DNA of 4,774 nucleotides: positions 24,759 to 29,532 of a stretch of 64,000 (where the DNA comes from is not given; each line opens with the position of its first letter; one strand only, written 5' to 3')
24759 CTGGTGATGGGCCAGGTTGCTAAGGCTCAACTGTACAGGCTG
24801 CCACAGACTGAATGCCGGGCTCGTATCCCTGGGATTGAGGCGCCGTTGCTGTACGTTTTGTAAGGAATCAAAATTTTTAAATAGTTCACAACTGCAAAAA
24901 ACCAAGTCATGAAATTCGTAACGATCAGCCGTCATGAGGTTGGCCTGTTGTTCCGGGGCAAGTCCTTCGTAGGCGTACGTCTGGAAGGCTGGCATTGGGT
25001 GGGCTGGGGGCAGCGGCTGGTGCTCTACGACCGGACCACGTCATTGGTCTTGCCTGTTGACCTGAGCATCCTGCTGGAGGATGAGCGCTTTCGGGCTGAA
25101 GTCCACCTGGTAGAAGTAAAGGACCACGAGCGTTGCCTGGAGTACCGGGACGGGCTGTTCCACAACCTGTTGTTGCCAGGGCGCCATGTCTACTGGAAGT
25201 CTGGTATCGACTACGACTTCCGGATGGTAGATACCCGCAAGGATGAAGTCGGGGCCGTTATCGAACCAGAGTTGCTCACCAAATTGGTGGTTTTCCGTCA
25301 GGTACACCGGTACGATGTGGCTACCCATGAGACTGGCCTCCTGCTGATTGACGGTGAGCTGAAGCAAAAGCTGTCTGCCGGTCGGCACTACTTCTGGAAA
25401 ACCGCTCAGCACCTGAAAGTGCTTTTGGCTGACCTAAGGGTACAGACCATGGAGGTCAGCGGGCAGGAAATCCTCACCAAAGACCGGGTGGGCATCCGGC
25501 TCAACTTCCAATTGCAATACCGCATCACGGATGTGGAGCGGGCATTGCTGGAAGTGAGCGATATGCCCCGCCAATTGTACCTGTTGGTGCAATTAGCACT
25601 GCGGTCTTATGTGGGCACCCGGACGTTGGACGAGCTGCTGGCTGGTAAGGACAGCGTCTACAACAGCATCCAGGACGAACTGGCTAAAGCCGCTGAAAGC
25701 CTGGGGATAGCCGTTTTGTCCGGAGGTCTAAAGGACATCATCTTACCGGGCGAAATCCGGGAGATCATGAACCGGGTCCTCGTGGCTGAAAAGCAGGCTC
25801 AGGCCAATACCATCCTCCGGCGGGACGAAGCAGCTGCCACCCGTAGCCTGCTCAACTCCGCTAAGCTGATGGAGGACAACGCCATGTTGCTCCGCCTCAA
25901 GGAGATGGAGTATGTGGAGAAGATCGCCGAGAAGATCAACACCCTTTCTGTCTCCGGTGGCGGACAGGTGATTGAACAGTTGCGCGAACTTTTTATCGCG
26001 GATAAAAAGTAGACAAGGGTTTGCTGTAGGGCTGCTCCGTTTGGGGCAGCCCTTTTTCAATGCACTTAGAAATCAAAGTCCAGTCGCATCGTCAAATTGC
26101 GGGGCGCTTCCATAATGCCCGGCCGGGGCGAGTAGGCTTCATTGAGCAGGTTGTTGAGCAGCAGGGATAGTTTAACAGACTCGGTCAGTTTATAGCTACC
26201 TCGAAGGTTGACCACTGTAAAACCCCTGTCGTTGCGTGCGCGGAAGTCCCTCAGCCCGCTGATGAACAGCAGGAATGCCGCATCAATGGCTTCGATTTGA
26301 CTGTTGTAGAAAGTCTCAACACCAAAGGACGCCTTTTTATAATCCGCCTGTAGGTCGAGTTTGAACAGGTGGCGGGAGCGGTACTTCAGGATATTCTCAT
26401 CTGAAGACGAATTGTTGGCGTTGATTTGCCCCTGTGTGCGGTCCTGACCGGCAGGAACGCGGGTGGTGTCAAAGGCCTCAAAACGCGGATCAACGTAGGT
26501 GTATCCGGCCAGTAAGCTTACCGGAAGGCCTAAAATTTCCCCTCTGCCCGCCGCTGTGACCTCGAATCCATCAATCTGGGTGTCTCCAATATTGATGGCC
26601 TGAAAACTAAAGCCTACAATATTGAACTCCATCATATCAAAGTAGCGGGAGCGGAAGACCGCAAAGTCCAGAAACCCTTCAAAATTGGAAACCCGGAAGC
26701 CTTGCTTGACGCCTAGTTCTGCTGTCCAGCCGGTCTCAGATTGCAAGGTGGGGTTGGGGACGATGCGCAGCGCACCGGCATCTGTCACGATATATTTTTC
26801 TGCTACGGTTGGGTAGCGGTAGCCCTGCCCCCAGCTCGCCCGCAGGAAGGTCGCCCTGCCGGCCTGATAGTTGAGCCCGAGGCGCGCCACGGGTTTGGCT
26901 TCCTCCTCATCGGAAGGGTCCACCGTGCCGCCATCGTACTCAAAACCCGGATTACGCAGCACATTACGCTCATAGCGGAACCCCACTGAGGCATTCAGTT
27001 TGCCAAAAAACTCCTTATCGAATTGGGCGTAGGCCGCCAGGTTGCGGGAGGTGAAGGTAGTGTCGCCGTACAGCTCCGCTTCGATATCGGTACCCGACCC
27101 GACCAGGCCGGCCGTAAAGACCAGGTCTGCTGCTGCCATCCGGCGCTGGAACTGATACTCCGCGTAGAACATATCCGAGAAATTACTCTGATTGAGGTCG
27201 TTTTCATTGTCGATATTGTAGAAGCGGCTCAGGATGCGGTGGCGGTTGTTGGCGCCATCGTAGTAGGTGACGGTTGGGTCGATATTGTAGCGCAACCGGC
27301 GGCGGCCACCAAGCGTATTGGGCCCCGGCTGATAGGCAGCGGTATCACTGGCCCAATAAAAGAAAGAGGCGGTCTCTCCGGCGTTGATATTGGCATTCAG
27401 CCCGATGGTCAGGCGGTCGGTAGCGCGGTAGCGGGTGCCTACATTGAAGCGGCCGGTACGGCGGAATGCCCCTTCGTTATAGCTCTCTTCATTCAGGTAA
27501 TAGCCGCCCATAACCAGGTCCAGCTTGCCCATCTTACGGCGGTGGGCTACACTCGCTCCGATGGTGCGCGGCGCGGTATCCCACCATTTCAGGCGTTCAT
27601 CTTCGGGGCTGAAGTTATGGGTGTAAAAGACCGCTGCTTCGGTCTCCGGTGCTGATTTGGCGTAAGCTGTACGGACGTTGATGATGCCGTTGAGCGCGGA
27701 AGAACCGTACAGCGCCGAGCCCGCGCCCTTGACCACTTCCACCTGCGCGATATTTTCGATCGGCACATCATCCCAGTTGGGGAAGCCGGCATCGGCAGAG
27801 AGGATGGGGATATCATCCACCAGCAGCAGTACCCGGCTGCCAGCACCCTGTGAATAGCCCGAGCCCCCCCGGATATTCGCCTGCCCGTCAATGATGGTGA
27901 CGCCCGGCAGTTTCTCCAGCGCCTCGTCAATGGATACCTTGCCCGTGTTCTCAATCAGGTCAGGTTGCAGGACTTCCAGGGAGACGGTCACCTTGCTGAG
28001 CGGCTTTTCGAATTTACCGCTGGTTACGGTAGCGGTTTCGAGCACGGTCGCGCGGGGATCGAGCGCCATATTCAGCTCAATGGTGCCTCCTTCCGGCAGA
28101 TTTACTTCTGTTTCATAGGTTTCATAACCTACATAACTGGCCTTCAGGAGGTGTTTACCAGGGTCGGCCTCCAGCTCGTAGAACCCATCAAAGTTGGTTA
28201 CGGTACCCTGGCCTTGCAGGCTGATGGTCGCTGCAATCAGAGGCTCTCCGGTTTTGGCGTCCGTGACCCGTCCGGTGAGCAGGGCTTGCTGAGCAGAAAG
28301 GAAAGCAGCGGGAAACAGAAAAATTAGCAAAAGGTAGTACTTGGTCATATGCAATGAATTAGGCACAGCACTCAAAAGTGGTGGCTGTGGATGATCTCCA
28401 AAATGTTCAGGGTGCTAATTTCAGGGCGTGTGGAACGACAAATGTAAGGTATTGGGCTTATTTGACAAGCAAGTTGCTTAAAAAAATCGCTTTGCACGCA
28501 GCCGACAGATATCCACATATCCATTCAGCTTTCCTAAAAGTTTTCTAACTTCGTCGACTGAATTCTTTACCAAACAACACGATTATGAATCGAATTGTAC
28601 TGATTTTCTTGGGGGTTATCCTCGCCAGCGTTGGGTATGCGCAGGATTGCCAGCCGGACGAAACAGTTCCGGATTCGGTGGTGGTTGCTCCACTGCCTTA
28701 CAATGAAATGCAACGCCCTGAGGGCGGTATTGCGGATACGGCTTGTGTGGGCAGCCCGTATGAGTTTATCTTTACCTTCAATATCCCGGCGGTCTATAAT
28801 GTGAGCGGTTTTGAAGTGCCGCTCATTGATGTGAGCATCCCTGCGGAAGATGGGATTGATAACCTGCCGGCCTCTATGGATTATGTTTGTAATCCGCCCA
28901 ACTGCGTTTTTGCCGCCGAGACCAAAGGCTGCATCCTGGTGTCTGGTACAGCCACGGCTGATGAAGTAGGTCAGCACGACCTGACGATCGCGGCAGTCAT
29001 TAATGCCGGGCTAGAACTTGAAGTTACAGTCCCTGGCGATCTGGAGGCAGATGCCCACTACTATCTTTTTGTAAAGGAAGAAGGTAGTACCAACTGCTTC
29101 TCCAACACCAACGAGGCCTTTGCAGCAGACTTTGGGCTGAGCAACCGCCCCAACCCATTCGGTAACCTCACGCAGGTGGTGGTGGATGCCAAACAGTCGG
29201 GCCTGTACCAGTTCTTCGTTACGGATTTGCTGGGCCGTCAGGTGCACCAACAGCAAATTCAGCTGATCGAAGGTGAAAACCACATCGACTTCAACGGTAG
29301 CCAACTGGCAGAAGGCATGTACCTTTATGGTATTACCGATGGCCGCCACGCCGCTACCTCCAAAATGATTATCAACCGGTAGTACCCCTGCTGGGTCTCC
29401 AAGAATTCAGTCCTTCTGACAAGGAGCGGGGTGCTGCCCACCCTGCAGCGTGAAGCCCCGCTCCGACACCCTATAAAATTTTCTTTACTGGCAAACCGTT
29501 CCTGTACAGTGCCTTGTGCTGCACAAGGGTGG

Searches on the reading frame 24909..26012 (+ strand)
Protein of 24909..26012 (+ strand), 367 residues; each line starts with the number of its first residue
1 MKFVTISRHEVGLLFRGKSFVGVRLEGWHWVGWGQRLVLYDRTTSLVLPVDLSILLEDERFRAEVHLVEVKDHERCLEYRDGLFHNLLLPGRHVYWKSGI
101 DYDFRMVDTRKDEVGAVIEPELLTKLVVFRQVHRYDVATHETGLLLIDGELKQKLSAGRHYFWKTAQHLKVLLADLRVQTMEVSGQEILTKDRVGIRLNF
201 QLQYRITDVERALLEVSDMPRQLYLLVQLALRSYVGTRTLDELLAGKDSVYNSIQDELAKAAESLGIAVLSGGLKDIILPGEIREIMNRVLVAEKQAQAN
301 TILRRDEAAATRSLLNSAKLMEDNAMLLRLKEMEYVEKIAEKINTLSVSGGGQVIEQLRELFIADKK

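Call 58: search_protein_families(library=pfam, proteins=[window:24909-26012:+], max_evalue=0.001)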
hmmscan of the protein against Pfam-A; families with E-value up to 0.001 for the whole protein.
window:24909-26012:+ (367 aa): 1 family
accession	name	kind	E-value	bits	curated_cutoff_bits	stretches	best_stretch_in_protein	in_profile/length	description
PF01145.31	Band_7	-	1.1e-27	97.7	23.6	1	139-308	5-176/176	SPFH domain / Band 7 family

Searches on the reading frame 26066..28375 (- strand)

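Call 58: search_protein_families(library=pfam, proteins=[window:26066-28375:-], max_evalue=0.001)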
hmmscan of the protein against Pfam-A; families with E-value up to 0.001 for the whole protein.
window:26066-28375:- (769 aa): 5 families
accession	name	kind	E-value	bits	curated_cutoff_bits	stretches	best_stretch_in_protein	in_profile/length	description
PF00593.30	TonB_dep_Rec_b-barrel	-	3.3e-34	119.9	27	1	300-743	40-436/436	TonB dependent receptor-like, beta-barrel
PF07715.20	Plug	-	5.5e-21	75.5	23.9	1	126-231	2-107/107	TonB-dependent Receptor Plug Domain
PF13715.12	CarbopepD_reg_2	-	3.1e-18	66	32.2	1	33-116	1-87/88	CarboxypepD_reg-like domain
PF13620.12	CarboxypepD_reg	-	3.5e-14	53.4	32.3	1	33-105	2-81/82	Carboxypeptidase regulatory-like domain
PF12985.13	DUF3869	-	3.3e-06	27.6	24.5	1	28-95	3-70/85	Domain of unknown function (DUF3869)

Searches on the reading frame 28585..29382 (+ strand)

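Call 58: search_protein_families(library=pfam, proteins=[window:28585-29382:+], max_evalue=0.001)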
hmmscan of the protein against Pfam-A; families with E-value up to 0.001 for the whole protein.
window:28585-29382:+ (265 aa): 1 family
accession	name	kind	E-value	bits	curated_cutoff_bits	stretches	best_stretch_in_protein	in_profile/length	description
PF18962.6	Por_Secre_tail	-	4.5e-08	33.7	27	1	189-263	3-75/75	Secretion system C-terminal sorting domain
